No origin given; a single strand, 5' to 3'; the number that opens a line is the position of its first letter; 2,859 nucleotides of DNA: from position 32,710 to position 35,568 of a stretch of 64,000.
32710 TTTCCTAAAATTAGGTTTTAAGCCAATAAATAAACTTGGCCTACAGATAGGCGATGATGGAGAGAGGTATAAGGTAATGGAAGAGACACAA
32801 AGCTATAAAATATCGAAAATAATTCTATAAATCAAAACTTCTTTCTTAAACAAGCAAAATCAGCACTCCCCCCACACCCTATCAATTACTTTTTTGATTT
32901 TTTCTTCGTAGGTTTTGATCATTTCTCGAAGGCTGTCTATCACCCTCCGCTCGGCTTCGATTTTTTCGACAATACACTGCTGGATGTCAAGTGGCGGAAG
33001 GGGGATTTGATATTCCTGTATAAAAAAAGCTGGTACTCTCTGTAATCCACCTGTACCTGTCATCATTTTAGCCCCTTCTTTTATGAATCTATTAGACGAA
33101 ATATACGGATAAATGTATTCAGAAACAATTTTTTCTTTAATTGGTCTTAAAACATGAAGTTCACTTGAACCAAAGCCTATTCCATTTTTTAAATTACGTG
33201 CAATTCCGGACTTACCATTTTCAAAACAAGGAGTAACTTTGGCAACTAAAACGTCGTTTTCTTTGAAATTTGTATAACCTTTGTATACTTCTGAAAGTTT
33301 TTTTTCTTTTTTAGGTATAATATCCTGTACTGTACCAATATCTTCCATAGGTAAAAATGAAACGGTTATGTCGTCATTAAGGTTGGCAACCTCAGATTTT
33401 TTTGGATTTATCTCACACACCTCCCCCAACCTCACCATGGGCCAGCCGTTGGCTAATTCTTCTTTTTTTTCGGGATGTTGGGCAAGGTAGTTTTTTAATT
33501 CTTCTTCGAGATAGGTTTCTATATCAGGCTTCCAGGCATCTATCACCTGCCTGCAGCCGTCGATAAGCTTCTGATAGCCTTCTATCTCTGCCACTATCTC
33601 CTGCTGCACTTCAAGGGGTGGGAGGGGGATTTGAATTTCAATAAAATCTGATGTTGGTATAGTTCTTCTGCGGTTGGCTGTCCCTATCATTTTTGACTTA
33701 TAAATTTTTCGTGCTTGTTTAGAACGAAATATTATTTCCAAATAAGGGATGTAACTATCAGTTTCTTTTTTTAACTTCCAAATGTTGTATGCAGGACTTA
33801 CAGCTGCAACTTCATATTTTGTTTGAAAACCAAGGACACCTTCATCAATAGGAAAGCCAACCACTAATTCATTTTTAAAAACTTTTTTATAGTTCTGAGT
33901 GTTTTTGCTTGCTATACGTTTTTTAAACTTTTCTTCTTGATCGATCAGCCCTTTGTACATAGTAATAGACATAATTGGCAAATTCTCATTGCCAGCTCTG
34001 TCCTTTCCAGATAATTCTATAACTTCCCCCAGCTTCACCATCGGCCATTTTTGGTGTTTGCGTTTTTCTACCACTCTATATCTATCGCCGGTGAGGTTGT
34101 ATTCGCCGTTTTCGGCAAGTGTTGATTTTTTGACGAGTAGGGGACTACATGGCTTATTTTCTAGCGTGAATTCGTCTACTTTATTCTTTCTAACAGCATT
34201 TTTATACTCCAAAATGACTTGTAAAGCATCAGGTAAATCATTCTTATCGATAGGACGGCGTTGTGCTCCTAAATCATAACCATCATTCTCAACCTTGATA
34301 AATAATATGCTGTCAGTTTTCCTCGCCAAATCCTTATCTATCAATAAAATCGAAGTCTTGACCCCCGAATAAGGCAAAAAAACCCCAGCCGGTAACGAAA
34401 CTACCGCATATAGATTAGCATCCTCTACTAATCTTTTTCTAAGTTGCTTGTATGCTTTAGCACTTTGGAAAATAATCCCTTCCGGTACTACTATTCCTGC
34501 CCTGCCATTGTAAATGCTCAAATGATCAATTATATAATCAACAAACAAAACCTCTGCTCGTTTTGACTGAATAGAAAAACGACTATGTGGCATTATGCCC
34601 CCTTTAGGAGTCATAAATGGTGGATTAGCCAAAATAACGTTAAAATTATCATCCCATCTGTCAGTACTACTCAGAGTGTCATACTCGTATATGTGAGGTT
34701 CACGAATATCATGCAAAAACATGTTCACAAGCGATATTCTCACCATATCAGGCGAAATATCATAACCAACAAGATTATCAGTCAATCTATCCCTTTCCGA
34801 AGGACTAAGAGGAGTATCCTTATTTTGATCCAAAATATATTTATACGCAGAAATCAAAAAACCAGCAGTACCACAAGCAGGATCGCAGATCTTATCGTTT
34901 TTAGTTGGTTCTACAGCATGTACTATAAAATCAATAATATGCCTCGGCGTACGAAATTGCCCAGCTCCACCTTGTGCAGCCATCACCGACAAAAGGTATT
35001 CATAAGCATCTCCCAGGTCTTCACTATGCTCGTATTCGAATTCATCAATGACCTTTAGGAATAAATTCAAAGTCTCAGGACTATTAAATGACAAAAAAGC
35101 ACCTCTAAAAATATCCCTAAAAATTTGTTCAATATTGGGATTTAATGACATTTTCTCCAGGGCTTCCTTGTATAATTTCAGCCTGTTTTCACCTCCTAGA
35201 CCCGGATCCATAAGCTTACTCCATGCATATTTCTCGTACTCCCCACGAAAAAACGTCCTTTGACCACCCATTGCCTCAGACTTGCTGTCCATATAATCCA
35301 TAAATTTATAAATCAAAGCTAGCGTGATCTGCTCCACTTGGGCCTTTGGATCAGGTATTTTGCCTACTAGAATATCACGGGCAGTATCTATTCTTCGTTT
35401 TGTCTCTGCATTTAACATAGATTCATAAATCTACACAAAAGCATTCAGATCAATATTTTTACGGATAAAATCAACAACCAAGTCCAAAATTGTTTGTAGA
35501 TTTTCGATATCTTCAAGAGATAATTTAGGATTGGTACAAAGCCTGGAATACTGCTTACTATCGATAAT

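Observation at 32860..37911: Atypical two-gene type I-like R-M: nuclease-helicase R + fused MTase-2xTRD 'MS' protein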

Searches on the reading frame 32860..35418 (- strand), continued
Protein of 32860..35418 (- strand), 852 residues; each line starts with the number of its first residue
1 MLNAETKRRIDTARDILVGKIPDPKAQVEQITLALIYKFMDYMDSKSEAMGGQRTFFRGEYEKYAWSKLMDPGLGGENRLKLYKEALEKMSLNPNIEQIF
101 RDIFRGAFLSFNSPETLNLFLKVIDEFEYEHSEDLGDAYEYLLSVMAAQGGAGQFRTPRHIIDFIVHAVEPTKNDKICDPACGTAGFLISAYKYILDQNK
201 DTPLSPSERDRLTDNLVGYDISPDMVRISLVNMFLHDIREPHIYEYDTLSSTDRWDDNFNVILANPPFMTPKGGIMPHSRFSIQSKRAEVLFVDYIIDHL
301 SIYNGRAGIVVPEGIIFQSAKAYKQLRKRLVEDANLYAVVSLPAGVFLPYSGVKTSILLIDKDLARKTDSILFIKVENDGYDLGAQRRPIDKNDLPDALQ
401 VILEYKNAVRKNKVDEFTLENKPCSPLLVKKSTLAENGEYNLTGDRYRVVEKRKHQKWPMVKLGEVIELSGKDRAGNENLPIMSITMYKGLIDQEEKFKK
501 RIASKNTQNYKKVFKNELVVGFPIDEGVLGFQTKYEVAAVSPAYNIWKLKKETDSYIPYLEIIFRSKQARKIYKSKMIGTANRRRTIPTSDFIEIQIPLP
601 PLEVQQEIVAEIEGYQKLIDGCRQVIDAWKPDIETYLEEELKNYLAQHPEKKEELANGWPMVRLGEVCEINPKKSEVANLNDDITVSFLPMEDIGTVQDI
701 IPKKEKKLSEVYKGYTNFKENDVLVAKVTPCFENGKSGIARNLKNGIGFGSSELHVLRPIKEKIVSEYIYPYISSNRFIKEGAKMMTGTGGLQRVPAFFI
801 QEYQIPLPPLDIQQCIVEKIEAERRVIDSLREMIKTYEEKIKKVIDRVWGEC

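Call 58: search_solved_structures(query=window:32860-35418:-, max_evalue=0.001, show_alignments=5)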
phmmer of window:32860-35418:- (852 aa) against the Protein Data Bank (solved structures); distinct sequences matched with E-value up to 0.001: 14.
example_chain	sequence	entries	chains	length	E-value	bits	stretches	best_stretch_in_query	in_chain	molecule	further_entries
5ybb_A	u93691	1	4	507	6.7e-40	140.1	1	111-363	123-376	Type I restriction-modification system methyltransferase subunit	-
2okc_A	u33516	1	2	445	4.3e-39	137.4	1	35-375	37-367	Type I restriction enzyme StySJI M protein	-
2y7c_B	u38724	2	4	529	8.1e-34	120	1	62-363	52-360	TYPE I RESTRICTION ENZYME ECOKI M PROTEIN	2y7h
2ar0_A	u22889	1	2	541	8.6e-34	119.9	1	62-363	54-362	Type I restriction enzyme EcoKI M protein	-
3ufb_A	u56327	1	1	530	4.1e-29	104.4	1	130-398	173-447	Type I restriction-modification system methyltransferase subunit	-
7eew_A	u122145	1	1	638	1.5e-26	95.9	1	111-368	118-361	Type I restriction-modification system methyltransferase subunit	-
7vru_A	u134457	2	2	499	8.6e-20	73.6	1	131-385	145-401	Site-specific DNA-methyltransferase (adenine-specific)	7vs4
7vru_B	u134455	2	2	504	7.2e-18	67.2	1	131-375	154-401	Site-specific DNA-methyltransferase (adenine-specific)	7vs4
3lkd_A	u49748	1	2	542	2.8e-16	62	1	131-385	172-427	Type I restriction-modification system methyltransferase subunit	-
7bst_D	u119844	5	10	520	1.5e-14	56.3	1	127-369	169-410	Type I restriction enzyme EcoR124II M protein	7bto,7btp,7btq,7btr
3okg_A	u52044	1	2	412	9.3e-13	50.3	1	571-833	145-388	Restriction endonuclease S subunits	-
5ybb_D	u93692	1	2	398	1.1e-12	50.1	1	571-841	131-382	Restriction endonuclease S subunits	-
3khk_A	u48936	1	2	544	1.4e-11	46.4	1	110-365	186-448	Type I restriction-modification system methylation subunit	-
2y7c_A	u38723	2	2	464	0.00012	23.5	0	743-844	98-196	TYPE-1 RESTRICTION ENZYME ECOKI SPECIFICITY PROTEIN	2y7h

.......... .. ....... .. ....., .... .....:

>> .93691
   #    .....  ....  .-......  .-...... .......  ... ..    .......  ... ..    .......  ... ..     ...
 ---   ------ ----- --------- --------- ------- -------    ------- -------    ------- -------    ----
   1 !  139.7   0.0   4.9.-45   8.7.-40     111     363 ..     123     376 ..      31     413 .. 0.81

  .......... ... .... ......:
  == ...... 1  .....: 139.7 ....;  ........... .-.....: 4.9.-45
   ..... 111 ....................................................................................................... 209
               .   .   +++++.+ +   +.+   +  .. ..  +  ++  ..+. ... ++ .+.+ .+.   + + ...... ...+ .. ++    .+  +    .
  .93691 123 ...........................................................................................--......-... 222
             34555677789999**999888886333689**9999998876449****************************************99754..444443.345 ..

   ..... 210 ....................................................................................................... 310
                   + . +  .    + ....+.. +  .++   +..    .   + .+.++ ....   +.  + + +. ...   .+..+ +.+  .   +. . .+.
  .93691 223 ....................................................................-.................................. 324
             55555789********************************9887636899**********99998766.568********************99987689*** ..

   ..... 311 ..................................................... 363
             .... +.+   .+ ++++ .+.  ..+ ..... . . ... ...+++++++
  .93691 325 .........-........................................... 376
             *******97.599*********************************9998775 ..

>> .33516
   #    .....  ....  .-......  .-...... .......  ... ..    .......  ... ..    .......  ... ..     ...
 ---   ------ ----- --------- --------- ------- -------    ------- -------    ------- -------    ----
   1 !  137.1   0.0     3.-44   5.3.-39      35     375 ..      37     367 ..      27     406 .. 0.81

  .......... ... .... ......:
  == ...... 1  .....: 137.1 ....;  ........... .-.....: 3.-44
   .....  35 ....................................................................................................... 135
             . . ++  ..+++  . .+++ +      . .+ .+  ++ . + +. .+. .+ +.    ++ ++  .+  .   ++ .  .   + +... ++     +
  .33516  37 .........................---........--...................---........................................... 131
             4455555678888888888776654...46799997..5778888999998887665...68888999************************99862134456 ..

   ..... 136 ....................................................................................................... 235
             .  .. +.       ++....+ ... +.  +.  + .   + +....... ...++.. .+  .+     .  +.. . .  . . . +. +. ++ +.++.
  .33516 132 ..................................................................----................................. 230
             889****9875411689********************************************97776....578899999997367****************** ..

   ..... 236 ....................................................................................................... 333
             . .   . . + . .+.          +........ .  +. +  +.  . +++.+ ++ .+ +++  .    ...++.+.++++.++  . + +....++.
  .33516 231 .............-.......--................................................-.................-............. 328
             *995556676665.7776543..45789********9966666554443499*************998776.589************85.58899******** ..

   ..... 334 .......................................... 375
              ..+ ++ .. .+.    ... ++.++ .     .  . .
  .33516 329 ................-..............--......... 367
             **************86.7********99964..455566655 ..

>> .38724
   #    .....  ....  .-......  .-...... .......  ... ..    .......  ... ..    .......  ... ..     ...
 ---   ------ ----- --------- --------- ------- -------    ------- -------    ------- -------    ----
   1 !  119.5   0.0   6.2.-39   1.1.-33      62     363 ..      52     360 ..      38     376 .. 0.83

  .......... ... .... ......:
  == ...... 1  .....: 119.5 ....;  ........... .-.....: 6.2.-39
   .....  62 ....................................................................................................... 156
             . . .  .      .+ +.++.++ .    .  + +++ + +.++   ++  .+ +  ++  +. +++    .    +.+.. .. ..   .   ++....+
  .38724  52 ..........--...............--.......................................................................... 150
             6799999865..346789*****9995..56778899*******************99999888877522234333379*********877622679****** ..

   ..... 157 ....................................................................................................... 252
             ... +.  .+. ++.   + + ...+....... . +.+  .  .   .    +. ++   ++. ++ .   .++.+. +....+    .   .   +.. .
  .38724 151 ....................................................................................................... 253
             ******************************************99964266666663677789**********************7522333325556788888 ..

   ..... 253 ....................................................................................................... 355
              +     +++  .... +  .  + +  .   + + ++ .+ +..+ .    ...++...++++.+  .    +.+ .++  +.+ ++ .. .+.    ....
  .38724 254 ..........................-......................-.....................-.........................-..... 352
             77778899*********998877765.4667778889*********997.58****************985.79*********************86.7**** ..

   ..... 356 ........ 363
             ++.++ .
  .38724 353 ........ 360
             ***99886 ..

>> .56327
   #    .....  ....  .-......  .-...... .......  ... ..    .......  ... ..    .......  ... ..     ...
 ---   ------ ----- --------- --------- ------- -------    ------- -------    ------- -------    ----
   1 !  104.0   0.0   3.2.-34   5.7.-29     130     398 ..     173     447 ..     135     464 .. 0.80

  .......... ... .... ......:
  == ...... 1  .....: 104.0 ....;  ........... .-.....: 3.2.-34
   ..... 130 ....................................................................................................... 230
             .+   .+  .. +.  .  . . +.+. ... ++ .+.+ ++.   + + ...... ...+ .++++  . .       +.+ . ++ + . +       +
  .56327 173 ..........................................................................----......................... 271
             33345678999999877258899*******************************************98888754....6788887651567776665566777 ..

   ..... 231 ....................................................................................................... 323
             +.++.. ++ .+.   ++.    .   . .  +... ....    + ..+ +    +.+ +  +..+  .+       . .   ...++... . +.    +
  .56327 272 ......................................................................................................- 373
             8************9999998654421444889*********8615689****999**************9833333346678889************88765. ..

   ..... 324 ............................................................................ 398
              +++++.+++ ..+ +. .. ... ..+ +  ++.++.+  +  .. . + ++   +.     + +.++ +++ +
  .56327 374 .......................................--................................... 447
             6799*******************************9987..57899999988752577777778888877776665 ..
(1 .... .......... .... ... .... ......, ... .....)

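Call 78: search_protein_families(library=pfam, proteins=[L003:7582-7995:+, L002:6787-7911:+, L022:5652-6416:+, L029:4312-5136:+, L011:6307-7191:+, L006:7039-7500:+], max_evalue=0.001)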
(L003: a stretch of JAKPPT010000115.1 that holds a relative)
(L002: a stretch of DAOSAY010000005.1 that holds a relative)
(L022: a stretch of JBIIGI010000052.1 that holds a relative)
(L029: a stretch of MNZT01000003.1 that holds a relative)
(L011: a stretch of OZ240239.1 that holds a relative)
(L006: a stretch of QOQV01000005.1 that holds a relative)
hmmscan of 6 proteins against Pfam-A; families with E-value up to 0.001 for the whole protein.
L003:7582-7995:+ (138 aa): 1 family
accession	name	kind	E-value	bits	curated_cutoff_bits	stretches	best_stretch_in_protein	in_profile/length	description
PF13366.12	PDDEXK_3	-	8.3e-42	142.7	22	1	5-117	2-116/117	PD-(D/E)XK nuclease superfamily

L002:6787-7911:+ (375 aa): 3 families
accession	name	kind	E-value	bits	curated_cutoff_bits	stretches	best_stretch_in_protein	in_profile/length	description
PF13784.11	Fic_N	-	1.3e-24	86.5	26.7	1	29-110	1-82/82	Fic/DOC family N-terminal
PF21248.3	SoFic-like_C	-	2e-22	79.6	27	1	283-357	1-76/76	Protein adenylyltransferase SoFic-like, C-terminal domain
PF02661.23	Fic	-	4e-19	69.7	24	1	120-218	4-93/93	Fic/DOC family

L022:5652-6416:+ (255 aa): 1 family
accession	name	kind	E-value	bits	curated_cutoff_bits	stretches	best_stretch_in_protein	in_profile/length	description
PF12686.12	DUF3800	-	9.2e-14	52.8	21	1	17-218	1-147/149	Protein of unknown function (DUF3800)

L029:4312-5136:+ (275 aa): 1 family
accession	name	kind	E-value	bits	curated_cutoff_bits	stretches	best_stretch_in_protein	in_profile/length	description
PF04383.19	KilA-N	-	1.1e-16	61.1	23.8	1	10-139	6-106/107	KilA-N domain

L011:6307-7191:+ (295 aa): 1 family
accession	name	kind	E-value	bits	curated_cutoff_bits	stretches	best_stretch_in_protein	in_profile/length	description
PF02661.23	Fic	-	4.3e-19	69.6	24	1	97-193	2-93/93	Fic/DOC family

L006:7039-7500:+ (154 aa): 1 family
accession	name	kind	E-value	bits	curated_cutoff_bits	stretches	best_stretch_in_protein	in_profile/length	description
PF01797.21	Y1_Tnp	-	2e-24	86.5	23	1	5-119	2-121/121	Transposase IS200 like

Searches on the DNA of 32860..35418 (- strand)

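Call 51: search_dna_similar(query=L066:4406-9034:+, collection=ecoli_genomes, mode=near, max_rows=10)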
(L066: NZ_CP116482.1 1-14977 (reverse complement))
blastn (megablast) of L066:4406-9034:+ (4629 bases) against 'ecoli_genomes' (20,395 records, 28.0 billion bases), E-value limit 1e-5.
Records with a match: 78; places in all: 78; records where one place covers at least 80% of the query: 77.
Genomes with a match: 78 of 5426; with a place that covers at least 80% of the query: 77. Places per genome that has any: lowest 1, median 1, highest 1. On chromosomes: 0 places; on plasmids: 78.
Best place of each record, by identity: >=99% 78.
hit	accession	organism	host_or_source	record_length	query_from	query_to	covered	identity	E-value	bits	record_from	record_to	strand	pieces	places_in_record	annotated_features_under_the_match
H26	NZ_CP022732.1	Escherichia coli strain SA186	Homo sapiens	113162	1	4629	100%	100.0%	0e+0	8549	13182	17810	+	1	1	DEAD/DEAH box helicase family protein | N-6 DNA methylase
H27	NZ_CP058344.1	Escherichia coli strain W60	Homo sapiens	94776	1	4629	100%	100.0%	0e+0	8549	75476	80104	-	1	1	DEAD/DEAH box helicase family protein | N-6 DNA methylase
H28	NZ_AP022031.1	Escherichia coli strain WP3-S18-ESBL-07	-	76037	1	4629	100%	100.0%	0e+0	8549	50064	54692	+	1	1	DEAD/DEAH box helicase family protein | N-6 DNA methylase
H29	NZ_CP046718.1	Escherichia coli strain T16R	pet dog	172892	1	4629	100%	100.0%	0e+0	8549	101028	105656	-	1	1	DEAD/DEAH box helicase family protein | N-6 DNA methylase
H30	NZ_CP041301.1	Escherichia coli strain MSHS 472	Homo sapiens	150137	1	4629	100%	100.0%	0e+0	8549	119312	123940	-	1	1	DEAD/DEAH box helicase family protein | N-6 DNA methylase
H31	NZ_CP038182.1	Escherichia coli strain 2 HS-C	Homo sapiens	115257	1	4629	100%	100.0%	0e+0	8549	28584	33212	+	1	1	DEAD/DEAH box helicase family protein | N-6 DNA methylase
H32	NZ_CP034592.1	Escherichia coli strain L37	anus swab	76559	1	4629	100%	100.0%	0e+0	8549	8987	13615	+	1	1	DEAD/DEAH box helicase family protein | N-6 DNA methylase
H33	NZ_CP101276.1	Escherichia coli strain EC21Z-014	Homo sapiens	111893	1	4629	100%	100.0%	0e+0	8549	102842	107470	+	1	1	DEAD/DEAH box helicase family protein | N-6 DNA methylase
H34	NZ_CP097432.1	Escherichia coli strain C288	Homo sapiens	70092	1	4629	100%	100.0%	0e+0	8549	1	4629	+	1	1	DEAD/DEAH box helicase family protein | N-6 DNA methylase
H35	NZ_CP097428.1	Escherichia coli strain C289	Homo sapiens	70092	1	4629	100%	100.0%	0e+0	8549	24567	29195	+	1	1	DEAD/DEAH box helicase family protein | N-6 DNA methylase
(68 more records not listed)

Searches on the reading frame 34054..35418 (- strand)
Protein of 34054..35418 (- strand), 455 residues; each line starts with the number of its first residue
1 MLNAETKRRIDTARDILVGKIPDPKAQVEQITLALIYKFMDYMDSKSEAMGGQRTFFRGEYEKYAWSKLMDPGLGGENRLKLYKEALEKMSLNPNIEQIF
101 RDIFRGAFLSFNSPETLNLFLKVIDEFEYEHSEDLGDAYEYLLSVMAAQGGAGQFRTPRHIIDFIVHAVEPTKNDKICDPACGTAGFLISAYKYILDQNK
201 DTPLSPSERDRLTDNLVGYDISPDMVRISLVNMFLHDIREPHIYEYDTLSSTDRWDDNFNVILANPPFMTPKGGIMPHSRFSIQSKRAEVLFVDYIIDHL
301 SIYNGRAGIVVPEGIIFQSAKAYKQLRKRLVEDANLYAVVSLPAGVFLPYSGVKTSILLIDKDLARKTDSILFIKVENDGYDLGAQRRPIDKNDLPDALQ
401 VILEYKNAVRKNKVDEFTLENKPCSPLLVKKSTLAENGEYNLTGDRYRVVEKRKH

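Call 72: search_protein_representatives(protein=window:34054-35418:-)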
Query: 455 residues. Proteins with E-value up to 0.001 (for the whole library): 13562; up to 1e-10: 5914; up to 1e-30: 1015. The best 150 are listed.
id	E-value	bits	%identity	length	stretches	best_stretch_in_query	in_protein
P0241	2.9e-198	675.4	66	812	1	1-455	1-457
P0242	3.0e-192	655.5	65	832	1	1-447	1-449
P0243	6.0e-189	644.6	64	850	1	1-452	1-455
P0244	1.7e-187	639.8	64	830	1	1-448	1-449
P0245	1.6e-186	636.6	65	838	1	1-453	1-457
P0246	1.8e-186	636.5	65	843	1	1-449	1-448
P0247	1.3e-185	633.7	65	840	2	202-450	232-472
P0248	1.7e-184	630.0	65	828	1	1-448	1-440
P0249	2.4e-183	626.2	62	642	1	1-448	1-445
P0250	6.9e-183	624.7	63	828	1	1-453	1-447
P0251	3.7e-182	622.3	64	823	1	1-447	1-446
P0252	3.8e-182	622.2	64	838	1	1-453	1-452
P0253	8.2e-182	621.1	61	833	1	1-451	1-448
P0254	1.6e-181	620.2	65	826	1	1-453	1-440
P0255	1.1e-180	617.5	65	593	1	1-437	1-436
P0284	4.2e-167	572.6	61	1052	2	201-449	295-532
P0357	7.1e-134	463.1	51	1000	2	204-444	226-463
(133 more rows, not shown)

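Call 78: search_protein_families(library=pfam, proteins=[P0284, P0357], max_evalue=0.001)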
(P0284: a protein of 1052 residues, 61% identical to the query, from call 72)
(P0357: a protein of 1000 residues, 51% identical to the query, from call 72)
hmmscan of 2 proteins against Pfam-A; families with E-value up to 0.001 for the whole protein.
P0284 (1052 aa): 5 families
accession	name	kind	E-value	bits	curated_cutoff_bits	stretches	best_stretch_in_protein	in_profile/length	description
PF02384.22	N6_Mtase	-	9.2e-57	193.1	20.4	2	300-531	70-303/311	N-6 DNA Methylase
PF01420.25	Methylase_S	-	9.3e-46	156.5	22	2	678-843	6-161/168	Type I restriction modification DNA specificity domain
PF07669.17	Eco57I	-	5.1e-07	30.4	25.3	1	341-440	69-171/171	Eco57I restriction-modification methylase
PF01170.24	UPF0020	-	1.2e-05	25.6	22.3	0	165-203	20-58/197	RMKL-like, methyltransferase domain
PF13847.12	Methyltransf_31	-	0.00087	19.4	27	0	307-361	28-83/145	Methyltransferase domain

P0357 (1000 aa): 5 families
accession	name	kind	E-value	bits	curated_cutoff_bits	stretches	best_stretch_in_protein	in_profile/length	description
PF02384.22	N6_Mtase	-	5.2e-43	148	20.4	1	133-426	4-275/311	N-6 DNA Methylase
PF01420.25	Methylase_S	-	9.7e-34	117.4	22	2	603-765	7-154/168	Type I restriction modification DNA specificity domain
PF01170.24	UPF0020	-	6.3e-06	26.5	22.3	1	170-290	25-131/197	RMKL-like, methyltransferase domain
PF07669.17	Eco57I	-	1.5e-05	25.6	25.3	0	271-350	69-152/171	Eco57I restriction-modification methylase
PF24692.1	DUF7659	-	0.00034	21.1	27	0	112-146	82-116/135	Family of unknown function (DUF7659)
